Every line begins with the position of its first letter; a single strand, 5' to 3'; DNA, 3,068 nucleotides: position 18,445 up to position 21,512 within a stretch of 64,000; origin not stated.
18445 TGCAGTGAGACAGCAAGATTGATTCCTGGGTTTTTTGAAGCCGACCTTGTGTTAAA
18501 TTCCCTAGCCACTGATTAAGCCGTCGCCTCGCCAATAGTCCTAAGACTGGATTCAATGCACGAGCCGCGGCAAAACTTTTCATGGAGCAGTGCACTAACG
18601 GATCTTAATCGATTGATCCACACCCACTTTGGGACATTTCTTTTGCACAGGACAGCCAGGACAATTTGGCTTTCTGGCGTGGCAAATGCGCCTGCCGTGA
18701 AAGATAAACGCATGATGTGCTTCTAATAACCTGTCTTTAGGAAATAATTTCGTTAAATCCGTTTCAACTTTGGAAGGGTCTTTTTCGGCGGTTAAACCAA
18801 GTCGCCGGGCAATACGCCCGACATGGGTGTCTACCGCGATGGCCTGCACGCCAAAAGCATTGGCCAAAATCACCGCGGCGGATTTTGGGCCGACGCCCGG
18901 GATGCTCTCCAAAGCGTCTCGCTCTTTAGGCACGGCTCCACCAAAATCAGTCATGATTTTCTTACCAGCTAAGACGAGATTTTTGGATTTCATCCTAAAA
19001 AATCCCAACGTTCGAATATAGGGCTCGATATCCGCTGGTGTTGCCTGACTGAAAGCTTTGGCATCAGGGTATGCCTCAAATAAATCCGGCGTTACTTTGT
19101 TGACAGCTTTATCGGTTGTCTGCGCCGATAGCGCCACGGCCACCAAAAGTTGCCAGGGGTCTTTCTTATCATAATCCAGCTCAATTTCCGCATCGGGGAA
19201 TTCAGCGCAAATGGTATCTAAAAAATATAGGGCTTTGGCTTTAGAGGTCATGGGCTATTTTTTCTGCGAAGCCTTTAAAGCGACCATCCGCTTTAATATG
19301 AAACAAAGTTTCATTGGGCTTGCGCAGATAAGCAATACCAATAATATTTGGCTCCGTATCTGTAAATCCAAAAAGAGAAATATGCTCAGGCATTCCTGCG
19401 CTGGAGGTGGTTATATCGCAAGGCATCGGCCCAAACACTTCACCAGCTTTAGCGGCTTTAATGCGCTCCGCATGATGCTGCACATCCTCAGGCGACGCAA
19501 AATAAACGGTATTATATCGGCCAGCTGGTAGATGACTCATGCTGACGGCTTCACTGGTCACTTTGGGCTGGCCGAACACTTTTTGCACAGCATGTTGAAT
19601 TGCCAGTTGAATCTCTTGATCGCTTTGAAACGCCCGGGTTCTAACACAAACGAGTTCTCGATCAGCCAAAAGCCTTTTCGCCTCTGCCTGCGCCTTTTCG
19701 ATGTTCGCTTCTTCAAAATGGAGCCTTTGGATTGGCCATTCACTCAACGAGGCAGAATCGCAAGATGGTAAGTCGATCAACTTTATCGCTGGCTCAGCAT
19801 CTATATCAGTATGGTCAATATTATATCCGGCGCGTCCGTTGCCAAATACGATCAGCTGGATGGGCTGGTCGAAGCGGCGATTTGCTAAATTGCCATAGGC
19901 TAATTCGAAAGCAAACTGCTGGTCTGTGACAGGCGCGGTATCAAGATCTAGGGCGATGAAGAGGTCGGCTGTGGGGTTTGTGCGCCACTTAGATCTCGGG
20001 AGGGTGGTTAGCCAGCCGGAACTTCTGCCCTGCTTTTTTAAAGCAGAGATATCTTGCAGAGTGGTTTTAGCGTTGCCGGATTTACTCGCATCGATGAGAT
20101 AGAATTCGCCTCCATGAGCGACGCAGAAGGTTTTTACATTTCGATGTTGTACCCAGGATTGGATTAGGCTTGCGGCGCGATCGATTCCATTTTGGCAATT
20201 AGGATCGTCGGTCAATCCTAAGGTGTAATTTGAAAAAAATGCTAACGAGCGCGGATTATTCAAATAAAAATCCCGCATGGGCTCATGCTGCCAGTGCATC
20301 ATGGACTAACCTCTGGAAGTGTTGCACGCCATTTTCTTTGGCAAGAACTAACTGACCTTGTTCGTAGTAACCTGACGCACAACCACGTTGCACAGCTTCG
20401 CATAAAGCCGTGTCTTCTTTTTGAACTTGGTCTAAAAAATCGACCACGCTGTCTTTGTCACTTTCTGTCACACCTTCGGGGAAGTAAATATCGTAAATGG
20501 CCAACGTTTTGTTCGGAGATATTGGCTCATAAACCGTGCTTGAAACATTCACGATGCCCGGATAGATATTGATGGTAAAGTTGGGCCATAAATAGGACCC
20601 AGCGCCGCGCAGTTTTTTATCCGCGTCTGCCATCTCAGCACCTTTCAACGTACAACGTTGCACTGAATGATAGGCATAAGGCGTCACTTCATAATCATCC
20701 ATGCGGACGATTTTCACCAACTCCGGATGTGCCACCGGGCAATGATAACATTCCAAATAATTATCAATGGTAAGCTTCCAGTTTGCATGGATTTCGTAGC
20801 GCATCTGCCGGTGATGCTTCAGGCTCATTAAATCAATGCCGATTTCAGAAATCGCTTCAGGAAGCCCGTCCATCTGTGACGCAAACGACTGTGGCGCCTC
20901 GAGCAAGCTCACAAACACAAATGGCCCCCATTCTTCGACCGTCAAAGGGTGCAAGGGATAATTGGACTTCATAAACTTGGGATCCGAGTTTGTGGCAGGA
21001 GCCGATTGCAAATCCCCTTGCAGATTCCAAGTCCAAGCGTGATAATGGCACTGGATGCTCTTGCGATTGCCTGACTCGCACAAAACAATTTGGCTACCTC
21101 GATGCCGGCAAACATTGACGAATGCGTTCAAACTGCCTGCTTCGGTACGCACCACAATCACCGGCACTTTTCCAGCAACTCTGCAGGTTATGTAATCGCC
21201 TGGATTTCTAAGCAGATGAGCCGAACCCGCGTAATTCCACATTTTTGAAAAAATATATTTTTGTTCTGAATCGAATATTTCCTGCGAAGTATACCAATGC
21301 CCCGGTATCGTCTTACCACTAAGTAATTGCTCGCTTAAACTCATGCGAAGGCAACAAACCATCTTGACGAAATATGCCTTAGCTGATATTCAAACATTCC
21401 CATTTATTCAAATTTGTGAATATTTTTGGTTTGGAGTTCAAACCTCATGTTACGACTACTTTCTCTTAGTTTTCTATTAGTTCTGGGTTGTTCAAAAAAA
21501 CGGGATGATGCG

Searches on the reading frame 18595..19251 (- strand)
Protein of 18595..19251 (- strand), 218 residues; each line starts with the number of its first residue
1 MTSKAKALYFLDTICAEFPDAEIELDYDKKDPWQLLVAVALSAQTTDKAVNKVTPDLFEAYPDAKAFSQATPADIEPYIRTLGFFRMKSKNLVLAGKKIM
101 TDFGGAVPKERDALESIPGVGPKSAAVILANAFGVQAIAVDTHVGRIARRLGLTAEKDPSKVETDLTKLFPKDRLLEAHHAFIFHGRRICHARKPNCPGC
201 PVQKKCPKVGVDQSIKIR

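Call 3: search_protein_families(library=pfam, proteins=[window:18595-19251:-])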
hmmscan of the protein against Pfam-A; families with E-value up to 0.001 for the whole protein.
window:18595-19251:- (218 aa): 2 families
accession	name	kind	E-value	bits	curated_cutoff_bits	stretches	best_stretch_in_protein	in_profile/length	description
PF00730.31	HhH-GPD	-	3.7e-22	79.1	26.2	1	37-172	1-108/108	HhH-GPD superfamily base excision DNA repair protein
PF00633.29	HHH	-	1.1e-05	25.5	24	1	103-130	2-29/30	Helix-hairpin-helix motif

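Call 4: search_protein_families(library=ncbifam, proteins=[window:18595-19251:-])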
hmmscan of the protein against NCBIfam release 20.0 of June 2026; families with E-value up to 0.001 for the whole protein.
window:18595-19251:- (218 aa): 7 families
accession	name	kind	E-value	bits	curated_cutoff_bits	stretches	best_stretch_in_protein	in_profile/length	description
TIGR01083.1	nth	equivalog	3.2e-69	232.4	211.7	1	7-197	4-192/192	endonuclease III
NF007978.0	PRK10702.1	equivalog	1.7e-43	148.7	405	1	4-206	3-203/211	endonuclease III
TIGR01084.1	mutY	equivalog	8.6e-23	81.3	286.5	1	29-207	25-207/277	A/G-specific adenine glycosylase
NF053634.1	MonDNAglycDR2438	equivalog_domain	7.2e-15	55.1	400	1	113-207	109-205/219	monofunctional DNA glycosylase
NF008132.0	PRK10880.1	equivalog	2.8e-12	46.3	427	1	30-207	29-210/351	A/G-specific adenine glycosylase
NF010488.0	PRK13910.1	equivalog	6.9e-11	42.1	471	1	44-206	5-167/290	adenine-specific DNA glycosylase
TIGR00588.1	ogg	subfamily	0.00027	20.2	397.85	1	110-151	218-260/310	8-oxoguanine DNA-glycosylase (ogg)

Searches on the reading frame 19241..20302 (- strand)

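Call 3: search_protein_families(library=pfam, proteins=[window:19241-20302:-])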
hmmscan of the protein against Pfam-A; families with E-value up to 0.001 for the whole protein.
window:19241-20302:- (353 aa): 1 family
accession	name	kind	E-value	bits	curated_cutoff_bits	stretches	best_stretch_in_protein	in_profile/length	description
PF00755.25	Carn_acyltransf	-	4.2e-24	85.5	22.3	1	114-273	254-441/574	Choline/Carnitine o-acyltransferase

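Call 4: search_protein_families(library=ncbifam, proteins=[window:19241-20302:-])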
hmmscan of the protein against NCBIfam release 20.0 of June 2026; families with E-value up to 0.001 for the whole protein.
window:19241-20302:- (353 aa): 0 families

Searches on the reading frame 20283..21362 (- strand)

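Call 3: search_protein_families(library=pfam, proteins=[window:20283-21362:-])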
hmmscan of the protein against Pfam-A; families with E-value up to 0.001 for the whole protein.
window:20283-21362:- (359 aa): 2 families
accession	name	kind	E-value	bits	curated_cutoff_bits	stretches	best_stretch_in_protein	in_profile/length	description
PF00848.25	Ring_hydroxyl_A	-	8.6e-36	124.2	24.9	1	179-358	2-207/208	Ring hydroxylating alpha subunit (catalytic domain)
PF00355.32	Rieske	-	9e-15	54.8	20.3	1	42-126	2-83/88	Rieske [2Fe-2S] domain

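Call 4: search_protein_families(library=ncbifam, proteins=[window:20283-21362:-])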
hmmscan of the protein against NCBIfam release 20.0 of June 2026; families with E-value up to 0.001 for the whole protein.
window:20283-21362:- (359 aa): 6 families
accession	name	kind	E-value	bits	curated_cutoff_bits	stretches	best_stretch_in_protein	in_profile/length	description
NF058607.1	GlBtMonoOxGbcA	equivalog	3.3e-48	164.2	670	1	16-224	30-235/420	glycine betaine monooxygenase oxygenase subunit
NF041684.1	ant_diox_AndAc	equivalog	4.9e-28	97.8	750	1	16-212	20-222/418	anthranilate 1,2-dioxygenase large subunit AndAc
TIGR03228.1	anthran_1_2_A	equivalog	8.4e-27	93.9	671.9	1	23-220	20-221/438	anthranilate 1,2-dioxygenase large subunit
TIGR03229.1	benzo_1_2_benA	equivalog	9.4e-24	84.1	780.95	1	23-212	20-215/433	benzoate 1,2-dioxygenase large subunit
NF042946.1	3PPDioc_HcaE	equivalog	3.6e-23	82.3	830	1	19-223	16-225/450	3-phenylpropionate/cinnamic acid dioxygenase subunit alpha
NF052579.1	BetMthstMoxSdmAMthl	equivalog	0.00091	18.3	600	0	65-115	39-88/351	4beta-methylsterol monooxygenase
